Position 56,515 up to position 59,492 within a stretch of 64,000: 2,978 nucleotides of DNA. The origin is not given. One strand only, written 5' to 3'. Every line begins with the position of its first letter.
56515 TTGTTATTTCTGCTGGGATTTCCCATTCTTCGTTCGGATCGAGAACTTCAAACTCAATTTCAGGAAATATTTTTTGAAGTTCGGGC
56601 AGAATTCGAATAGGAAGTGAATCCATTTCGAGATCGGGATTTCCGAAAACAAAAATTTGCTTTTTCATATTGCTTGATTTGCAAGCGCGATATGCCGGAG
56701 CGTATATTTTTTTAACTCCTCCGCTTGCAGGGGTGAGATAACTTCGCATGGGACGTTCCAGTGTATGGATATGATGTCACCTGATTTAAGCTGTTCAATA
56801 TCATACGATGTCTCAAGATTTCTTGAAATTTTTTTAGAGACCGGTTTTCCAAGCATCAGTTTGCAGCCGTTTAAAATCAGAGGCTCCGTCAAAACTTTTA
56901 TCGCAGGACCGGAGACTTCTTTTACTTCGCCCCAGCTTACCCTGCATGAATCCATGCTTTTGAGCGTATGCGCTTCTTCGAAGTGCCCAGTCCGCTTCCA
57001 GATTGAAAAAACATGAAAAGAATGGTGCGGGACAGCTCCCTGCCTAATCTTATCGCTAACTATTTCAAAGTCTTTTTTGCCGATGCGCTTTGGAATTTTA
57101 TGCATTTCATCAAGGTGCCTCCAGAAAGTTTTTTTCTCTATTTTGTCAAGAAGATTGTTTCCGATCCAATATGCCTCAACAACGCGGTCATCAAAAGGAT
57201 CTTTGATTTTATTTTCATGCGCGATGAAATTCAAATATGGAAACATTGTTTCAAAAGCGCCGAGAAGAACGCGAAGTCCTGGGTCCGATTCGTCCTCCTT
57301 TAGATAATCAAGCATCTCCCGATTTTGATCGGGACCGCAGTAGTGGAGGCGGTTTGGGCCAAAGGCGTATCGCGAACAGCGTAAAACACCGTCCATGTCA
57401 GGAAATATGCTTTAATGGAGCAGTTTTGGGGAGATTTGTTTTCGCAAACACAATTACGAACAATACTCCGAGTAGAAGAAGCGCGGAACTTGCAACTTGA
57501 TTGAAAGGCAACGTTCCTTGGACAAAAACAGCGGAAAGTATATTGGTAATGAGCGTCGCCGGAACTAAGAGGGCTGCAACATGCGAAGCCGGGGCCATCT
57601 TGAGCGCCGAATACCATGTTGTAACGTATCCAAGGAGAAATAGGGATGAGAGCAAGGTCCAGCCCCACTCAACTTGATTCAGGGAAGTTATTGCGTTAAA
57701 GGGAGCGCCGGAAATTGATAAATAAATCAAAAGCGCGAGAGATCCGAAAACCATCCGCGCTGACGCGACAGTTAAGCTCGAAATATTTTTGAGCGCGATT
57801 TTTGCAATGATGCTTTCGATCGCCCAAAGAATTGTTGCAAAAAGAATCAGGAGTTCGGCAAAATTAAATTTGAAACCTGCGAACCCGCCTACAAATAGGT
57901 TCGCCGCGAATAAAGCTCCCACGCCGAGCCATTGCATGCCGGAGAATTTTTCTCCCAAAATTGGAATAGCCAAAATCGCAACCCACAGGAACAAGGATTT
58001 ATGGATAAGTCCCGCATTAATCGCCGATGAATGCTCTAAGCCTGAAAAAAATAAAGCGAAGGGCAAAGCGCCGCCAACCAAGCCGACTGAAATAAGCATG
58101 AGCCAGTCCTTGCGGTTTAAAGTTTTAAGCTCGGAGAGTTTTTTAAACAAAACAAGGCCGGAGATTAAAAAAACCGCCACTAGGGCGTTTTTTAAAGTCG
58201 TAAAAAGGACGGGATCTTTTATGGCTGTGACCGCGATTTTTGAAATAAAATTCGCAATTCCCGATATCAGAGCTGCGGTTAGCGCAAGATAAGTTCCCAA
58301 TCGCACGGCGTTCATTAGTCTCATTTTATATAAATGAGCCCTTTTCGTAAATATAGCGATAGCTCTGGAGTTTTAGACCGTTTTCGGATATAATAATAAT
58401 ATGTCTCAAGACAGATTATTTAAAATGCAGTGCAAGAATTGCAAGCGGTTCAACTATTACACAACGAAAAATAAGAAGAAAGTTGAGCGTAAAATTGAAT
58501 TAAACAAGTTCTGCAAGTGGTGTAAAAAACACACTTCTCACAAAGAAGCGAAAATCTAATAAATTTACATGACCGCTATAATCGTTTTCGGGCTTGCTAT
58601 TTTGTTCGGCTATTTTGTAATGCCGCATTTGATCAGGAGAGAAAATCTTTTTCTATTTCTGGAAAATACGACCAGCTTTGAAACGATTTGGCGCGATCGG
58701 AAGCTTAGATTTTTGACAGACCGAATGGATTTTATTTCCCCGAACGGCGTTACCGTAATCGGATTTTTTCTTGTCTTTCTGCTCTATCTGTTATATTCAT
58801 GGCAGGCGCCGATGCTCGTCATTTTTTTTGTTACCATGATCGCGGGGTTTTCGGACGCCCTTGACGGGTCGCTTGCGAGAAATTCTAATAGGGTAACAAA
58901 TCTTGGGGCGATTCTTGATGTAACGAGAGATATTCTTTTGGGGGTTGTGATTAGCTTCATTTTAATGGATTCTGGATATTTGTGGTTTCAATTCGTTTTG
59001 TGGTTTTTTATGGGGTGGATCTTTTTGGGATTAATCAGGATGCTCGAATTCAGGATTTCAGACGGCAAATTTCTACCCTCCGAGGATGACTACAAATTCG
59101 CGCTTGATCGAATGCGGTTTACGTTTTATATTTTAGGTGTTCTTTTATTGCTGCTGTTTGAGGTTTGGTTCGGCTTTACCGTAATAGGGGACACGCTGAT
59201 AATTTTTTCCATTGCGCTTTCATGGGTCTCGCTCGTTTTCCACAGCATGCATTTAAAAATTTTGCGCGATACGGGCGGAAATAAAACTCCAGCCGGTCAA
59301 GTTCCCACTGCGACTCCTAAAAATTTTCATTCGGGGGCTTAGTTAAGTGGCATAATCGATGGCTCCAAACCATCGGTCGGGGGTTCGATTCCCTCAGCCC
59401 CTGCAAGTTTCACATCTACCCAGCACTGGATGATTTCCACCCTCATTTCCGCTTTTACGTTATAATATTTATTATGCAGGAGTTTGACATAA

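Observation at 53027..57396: Minimal NuoB/NuoD-type [NiFe]-hydrogenase lacking membrane subunits, coupled to ferredoxin and an FAD oxidoreductase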

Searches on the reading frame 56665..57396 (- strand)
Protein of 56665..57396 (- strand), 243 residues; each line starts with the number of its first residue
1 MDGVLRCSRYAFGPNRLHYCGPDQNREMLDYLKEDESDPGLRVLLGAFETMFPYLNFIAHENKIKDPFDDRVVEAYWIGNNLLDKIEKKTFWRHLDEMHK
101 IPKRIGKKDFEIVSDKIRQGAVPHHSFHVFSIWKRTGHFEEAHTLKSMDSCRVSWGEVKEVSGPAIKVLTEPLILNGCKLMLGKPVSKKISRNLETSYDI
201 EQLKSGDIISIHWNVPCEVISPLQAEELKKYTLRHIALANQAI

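Call 3: search_protein_families(library=pfam, proteins=[window:56665-57396:-], max_evalue=0.01)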
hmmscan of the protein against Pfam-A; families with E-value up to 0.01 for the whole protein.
window:56665-57396:- (243 aa): 1 family
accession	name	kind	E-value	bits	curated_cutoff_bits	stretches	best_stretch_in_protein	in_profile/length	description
PF19927.4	DUF6390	-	6.4e-60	203.1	25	1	2-242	4-240/244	Family of unknown function (DUF6390)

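Call 4: search_protein_families(library=ncbifam, proteins=[window:56665-57396:-], max_evalue=0.01)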
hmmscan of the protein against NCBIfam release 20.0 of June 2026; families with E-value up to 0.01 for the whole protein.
window:56665-57396:- (243 aa): 0 families

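Call 31: search_solved_structures(query=A2, max_evalue=10, show_alignments=3)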
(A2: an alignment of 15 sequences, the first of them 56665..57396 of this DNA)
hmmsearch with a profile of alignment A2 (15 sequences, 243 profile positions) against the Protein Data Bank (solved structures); distinct sequences matched with E-value up to 10: 3.
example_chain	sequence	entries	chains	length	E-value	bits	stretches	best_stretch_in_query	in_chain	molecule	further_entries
1kol_A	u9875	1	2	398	0.21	14.1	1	152-218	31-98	formaldehyde dehydrogenase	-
8g9v_A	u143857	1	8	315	1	11.9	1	26-90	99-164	17-beta-hydroxysteroid dehydrogenase 13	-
4day_C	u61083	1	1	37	1.5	11.3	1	1-31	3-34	Fanconi anemia group M protein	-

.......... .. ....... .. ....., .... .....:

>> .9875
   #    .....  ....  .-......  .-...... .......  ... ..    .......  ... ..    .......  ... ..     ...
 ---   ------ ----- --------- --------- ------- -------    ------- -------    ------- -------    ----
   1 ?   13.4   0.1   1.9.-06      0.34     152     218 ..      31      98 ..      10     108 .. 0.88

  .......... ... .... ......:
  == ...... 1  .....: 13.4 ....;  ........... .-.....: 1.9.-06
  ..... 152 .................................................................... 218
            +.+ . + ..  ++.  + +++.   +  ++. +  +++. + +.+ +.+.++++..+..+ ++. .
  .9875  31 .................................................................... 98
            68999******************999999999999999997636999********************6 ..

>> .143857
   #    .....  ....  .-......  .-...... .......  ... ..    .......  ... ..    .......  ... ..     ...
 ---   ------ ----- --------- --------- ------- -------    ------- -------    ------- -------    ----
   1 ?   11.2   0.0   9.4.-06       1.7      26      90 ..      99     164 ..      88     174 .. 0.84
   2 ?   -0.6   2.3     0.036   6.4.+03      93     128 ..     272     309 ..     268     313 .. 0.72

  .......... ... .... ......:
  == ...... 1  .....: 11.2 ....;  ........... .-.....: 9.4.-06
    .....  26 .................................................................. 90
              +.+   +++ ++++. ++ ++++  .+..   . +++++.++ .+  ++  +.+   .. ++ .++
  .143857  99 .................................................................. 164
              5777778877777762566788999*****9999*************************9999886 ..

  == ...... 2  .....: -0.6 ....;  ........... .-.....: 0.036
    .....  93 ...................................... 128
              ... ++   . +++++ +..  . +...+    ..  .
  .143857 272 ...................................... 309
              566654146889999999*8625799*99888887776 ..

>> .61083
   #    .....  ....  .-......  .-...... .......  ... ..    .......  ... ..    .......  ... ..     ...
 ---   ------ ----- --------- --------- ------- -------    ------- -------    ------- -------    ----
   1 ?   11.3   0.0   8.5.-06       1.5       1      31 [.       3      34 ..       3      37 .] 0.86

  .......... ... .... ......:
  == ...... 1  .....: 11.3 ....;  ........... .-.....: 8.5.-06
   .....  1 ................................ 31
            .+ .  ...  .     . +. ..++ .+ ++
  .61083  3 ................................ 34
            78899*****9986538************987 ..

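Call 33: find_homologous_proteins(query=window:56665-57396:-, max_evalue=0.001)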
Query window:56665-57396:- (243 aa): 2343 proteins with E <= 0.001 among 2916 candidates; the best 120 are listed.
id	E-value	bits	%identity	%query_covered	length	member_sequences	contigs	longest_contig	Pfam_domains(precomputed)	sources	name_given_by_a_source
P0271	2.5e-165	566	100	100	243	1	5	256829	PF19927.5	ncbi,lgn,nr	ncbi:hypothetical protein HYW53_02215 [Candidatus Giovannonibacteria bacterium]|nr:hypothetical prot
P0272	1.7e-110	386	69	100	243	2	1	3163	PF19927.5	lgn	-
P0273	5.7e-110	385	68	100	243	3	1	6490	PF19927.5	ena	-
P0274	3.5e-109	382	69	100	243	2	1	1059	PF19927.5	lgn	-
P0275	3.9e-109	382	68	100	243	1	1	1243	PF19927.5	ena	-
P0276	3.9e-109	382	66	100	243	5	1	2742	PF19927.5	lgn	-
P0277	1.1e-107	377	67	100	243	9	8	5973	PF19927.5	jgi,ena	-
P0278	2.4e-107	376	65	100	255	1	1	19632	PF19927.5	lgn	-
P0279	2.5e-107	376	64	100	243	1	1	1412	PF19927.5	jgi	-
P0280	9.3e-107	374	66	100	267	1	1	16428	PF19927.5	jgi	jgi:hypothetical protein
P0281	1.6e-106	373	67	100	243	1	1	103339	PF19927.5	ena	-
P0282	2.0e-106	373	65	100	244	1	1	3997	PF19927.5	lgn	-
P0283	3.3e-106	372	63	100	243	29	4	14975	PF19927.5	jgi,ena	-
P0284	3.5e-106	372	66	100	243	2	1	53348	PF19927.5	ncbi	ncbi:MAG: DUF6390 family protein [Patescibacteria group bacterium]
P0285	4.7e-106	372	64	100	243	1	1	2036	PF19927.5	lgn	-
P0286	4.9e-106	372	65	100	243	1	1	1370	PF19927.5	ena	-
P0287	1.1e-105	370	63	100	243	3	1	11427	PF19927.5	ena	-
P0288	2.1e-105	370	65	100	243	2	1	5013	PF19927.5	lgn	-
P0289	2.2e-105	369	65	100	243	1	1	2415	PF19927.5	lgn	-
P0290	2.3e-105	369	63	100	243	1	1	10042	PF19927.5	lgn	-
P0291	3.2e-105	369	65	100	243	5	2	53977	PF19927.5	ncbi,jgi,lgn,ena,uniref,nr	ncbi:MAG: hypothetical protein A3B37_01970 [Candidatus Sungbacteria bacterium RIFCSPLOWO2_01_FULL_59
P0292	4.1e-105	369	64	100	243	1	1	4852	PF19927.5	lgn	-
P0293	5.2e-105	368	63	100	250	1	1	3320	PF19927.5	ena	-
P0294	6.1e-105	368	64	100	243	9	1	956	PF19927.5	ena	-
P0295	7.7e-105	368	63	100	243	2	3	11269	PF19927.5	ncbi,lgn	-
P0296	7.9e-105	368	65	100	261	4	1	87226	PF19927.5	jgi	jgi:hypothetical protein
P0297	2.8e-104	366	66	99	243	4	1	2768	PF19927.5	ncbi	-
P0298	6.0e-104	365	65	100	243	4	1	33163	PF19927.5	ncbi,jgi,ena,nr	ncbi:MAG: hypothetical protein US74_C0048G0006 [Parcubacteria group bacterium GW2011_GWA2_38_13]|nr:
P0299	1.3e-103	364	63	100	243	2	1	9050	PF19927.5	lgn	-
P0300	1.3e-103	364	62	100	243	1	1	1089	PF19927.5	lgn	-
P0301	2.1e-103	363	64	100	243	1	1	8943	PF19927.5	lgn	-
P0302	2.2e-103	363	63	100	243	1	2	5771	PF19927.5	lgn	-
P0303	2.2e-103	363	65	100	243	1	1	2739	PF19927.5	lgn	-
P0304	2.8e-103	363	65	100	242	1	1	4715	PF19927.5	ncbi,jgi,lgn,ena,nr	ncbi:MAG TPA: DUF6390 family protein [Candidatus Paceibacterota bacterium]|nr:DUF6390 family protein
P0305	3.4e-103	362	64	100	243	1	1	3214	PF19927.5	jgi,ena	-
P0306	3.8e-103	362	62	100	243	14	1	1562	PF19927.5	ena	-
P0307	4.3e-103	362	64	100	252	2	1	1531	PF19927.5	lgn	-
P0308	5.0e-103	362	63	100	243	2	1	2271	PF19927.5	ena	-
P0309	1.0e-102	361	65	100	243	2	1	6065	PF19927.5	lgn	-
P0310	1.5e-102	360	63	98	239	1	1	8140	PF19927.5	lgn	-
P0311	2.2e-102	360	62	100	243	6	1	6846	PF19927.5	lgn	-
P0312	2.3e-102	360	63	100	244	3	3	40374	PF19927.5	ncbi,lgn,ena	ncbi:MAG: DUF6390 family protein [Patescibacteria group bacterium]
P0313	2.5e-102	359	65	99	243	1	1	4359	PF19927.5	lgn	-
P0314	3.5e-102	359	63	100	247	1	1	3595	PF19927.5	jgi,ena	-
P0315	4.4e-102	359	64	100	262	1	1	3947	PF19927.5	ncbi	-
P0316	6.5e-102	358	62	100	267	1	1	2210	PF19927.5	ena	-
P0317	7.7e-102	358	63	100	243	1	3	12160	PF19927.5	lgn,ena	-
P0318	8.6e-102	358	62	100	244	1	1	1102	PF19927.5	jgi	-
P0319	1.2e-101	357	62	100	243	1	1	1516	PF19927.5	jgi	-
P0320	1.2e-101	357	61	100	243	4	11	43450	PF19927.5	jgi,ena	-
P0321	1.2e-101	357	62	100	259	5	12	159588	PF19927.5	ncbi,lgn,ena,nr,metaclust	ncbi:MAG: hypothetical protein UV01_C0004G0147 [Parcubacteria group bacterium GW2011_GWA2_42_14]|nr:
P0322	1.3e-101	357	64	100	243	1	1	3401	PF19927.5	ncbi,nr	ncbi:MAG: DUF6390 family protein [Candidatus Liptonbacteria bacterium]|nr:DUF6390 family protein [Ca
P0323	1.3e-101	357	60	100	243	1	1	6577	PF19927.5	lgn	-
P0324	1.3e-101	357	63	100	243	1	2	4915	PF19927.5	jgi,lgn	jgi:hypothetical protein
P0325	1.4e-101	357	61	100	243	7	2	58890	PF19927.5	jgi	-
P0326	2.5e-101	356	60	100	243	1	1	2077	PF19927.5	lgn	-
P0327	3.7e-101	356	62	100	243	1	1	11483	PF19927.5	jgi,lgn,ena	-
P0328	3.9e-101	356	62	100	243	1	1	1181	PF19927.5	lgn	-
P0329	4.0e-101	356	63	100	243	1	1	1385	PF19927.5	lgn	-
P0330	6.5e-101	355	63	100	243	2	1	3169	PF19927.5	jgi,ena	-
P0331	6.6e-101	355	64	100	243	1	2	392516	PF19927.5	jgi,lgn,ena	jgi:hypothetical protein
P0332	2.0e-100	353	61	100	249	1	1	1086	PF19927.5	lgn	-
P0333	2.1e-100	353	65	100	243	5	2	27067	PF19927.5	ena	-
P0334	2.2e-100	353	61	100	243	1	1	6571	PF19927.5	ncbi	-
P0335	2.6e-100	353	64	100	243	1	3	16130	PF19927.5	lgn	-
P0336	3.0e-100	353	61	100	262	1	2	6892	PF19927.5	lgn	-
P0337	4.2e-100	352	64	99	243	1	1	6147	PF19927.5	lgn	-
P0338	4.4e-100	352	62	100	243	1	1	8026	PF19927.5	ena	-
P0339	4.5e-100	352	62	100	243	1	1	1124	PF19927.5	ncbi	-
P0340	4.9e-100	352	62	100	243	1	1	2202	PF19927.5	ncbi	-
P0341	4.9e-100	352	62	100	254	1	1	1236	PF19927.5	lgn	-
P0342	6.0e-100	352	61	100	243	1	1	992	PF19927.5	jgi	-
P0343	6.5e-100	352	63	100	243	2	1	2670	PF19927.5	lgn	-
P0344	7.4e-100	351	61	100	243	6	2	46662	PF19927.5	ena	-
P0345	7.7e-100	351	60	100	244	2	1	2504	PF19927.5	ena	-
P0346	8.8e-100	351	62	100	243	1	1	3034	PF19927.5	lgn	-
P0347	9.5e-100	351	62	100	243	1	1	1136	PF19927.5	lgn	-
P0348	1.1e-99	351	60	100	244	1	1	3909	PF19927.5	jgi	-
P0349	1.2e-99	351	63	100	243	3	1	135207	PF19927.5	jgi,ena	-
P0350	1.4e-99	350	61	100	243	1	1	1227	PF19927.5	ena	-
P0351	1.5e-99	350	64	99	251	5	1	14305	PF19927.5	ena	-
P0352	1.7e-99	350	62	100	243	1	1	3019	PF19927.5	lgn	-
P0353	2.0e-99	350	62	100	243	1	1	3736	PF19927.5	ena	-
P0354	2.1e-99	350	60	100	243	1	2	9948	PF19927.5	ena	-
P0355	2.8e-99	349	63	100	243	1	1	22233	PF19927.5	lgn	-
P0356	3.0e-99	349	62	99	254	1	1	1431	PF19927.5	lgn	-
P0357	3.4e-99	349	63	100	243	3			PF19927.5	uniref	uniref:Uncharacterized protein n=1 Tax=candidate division WWE3 bacterium TaxID=2053526 RepID=A0A831Z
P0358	4.1e-99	349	62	100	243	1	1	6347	PF19927.5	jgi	jgi:hypothetical protein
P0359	4.2e-99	349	61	100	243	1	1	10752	PF19927.5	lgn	-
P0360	5.9e-99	348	62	100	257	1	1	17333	PF19927.5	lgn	-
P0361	8.2e-99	348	61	100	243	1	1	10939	PF19927.5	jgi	jgi:hypothetical protein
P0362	1.8e-98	347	59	100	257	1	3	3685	PF19927.5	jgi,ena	-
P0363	2.8e-98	346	60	100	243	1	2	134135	PF19927.5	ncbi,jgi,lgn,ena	ncbi:MAG: DUF6390 family protein [Patescibacteria group bacterium]|jgi:hypothetical protein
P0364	3.2e-98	346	63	100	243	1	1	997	PF19927.5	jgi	-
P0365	4.6e-98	345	61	99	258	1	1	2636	PF19927.5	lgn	-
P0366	4.9e-98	345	62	100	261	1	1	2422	PF19927.5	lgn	-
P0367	7.2e-98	345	60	100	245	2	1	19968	PF19927.5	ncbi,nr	ncbi:MAG: hypothetical protein HY566_01015 [Candidatus Kerfeldbacteria bacterium]|nr:hypothetical pr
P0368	7.3e-98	345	61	99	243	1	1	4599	PF19927.5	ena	-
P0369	8.8e-98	345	60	100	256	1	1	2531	PF19927.5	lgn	-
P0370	1.2e-97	344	61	99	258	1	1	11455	PF19927.5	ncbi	-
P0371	1.3e-97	344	60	100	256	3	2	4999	PF19927.5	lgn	-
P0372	1.4e-97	344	63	100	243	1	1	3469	PF19927.5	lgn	-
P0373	1.4e-97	344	59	99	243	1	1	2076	PF19927.5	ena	-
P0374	1.5e-97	344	59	100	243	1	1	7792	PF19927.5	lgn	-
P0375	1.6e-97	344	61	100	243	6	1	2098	PF19927.5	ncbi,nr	ncbi:hypothetical protein KKF59_03470 [Patescibacteria group bacterium]|nr:hypothetical protein [Pat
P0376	1.8e-97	344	62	99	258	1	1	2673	PF19927.5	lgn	-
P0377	2.1e-97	343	60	100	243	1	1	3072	PF19927.5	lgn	-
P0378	2.1e-97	343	61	100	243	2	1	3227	PF19927.5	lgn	-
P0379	2.5e-97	343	61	100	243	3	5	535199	PF19927.5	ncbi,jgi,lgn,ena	ncbi:MAG: DUF6390 family protein [Minisyncoccia bacterium]|jgi:hypothetical protein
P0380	3.0e-97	343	61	100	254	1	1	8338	PF19927.5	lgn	-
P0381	3.2e-97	343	59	100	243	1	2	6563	PF19927.5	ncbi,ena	-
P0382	4.9e-97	342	62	100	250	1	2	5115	PF19927.5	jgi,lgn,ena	-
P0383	5.8e-97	342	59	99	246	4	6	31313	PF19927.5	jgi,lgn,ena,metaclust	metaclust:\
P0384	5.9e-97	342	60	100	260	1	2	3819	PF19927.5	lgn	-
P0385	6.3e-97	342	59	100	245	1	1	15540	PF19927.5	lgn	-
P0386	6.6e-97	342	62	100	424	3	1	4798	PF00892.27,PF19927.5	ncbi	ncbi:MAG: DUF6390 family protein, partial [Patescibacteria group bacterium]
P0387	7.4e-97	342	60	100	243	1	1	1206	PF19927.5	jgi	jgi:hypothetical protein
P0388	7.4e-97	342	61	100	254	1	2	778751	PF19927.5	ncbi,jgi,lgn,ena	ncbi:MAG: DUF6390 family protein [Patescibacteria group bacterium]|jgi:hypothetical protein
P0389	8.1e-97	341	63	100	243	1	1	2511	PF19927.5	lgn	-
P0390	8.4e-97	341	61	100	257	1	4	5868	PF19927.5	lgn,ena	-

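Call 45: predict_structure(alignment_id=A3)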
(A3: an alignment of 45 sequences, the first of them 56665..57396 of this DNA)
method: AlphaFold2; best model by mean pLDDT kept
length: 243 residues; sequences in the alignment: 45
mean_pLDDT: 83.3   pTM: 0.84
mean pLDDT of the five models: 83.3, 83.3, 81.6, 80.9, 76.8
residues with pLDDT >= 90: 105; 70-90: 95; 50-70: 40; < 50: 3
segments of 3 or more residues with pLDDT < 50: none
pLDDT, mean of each block of 10 residues (from residue 1): 78 54 55 66 80 93 95 93 94 90 85 90 87 65 79 87 92 91 93 68 91 85 95 91 79
secondary structure, 60 per line:
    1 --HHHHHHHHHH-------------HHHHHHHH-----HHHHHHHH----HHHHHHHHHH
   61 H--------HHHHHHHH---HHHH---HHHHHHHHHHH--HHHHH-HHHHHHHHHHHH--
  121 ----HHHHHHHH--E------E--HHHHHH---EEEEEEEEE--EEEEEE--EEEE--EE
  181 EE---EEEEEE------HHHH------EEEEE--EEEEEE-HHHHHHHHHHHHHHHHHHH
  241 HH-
elements in order: H3-12 H26-33 H39-46 H51-61 H70-77 H81-84 H88-98 H101-105 H107-118 H125-132 H145-150 E154-162 E165-170 E173-176 E179-182 E186-191 H198-201 E208-212 E215-220 H222-242

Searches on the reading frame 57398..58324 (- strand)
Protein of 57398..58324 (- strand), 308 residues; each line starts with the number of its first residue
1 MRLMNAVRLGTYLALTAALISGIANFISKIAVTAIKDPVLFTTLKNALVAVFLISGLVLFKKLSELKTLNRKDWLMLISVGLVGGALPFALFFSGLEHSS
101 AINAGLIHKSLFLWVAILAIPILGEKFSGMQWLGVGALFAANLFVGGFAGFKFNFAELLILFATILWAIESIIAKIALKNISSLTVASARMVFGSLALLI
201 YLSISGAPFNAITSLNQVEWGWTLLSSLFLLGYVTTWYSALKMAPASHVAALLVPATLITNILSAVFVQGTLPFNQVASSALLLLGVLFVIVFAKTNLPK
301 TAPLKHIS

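Call 3: search_protein_families(library=pfam, proteins=[window:57398-58324:-], max_evalue=0.01)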
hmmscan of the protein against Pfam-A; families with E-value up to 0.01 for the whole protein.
window:57398-58324:- (308 aa): 1 family
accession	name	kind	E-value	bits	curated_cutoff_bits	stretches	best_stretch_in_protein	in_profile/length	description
PF00892.27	EamA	-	3.2e-34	118.5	28.2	2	9-145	2-133/135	EamA-like transporter family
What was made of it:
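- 57398..58324 (-): EamA-family (DMT) transporter, 308 aa. It is a conserved neighbour of DUF6390, but whether it belongs to the system is uncertain. Pfam EamA 3e-34 (call 3).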

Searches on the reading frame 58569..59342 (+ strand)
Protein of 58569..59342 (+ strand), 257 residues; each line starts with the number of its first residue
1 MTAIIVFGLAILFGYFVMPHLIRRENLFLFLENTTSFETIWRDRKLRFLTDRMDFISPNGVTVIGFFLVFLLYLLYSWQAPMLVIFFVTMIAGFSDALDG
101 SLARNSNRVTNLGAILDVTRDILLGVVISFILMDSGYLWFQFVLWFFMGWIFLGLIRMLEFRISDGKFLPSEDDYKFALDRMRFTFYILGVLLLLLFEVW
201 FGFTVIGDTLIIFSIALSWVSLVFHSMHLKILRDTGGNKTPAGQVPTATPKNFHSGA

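Call 51: search_protein_families(library=pfam, proteins=[window:58569-59342:+], max_evalue=0.001)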
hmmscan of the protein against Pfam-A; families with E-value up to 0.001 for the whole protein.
window:58569-59342:+ (257 aa): 1 family
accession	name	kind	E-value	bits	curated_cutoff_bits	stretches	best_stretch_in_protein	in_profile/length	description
PF01066.26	CDP-OH_P_transf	-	2.1e-14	54.6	22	1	56-218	2-150/152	CDP-alcohol phosphatidyltransferase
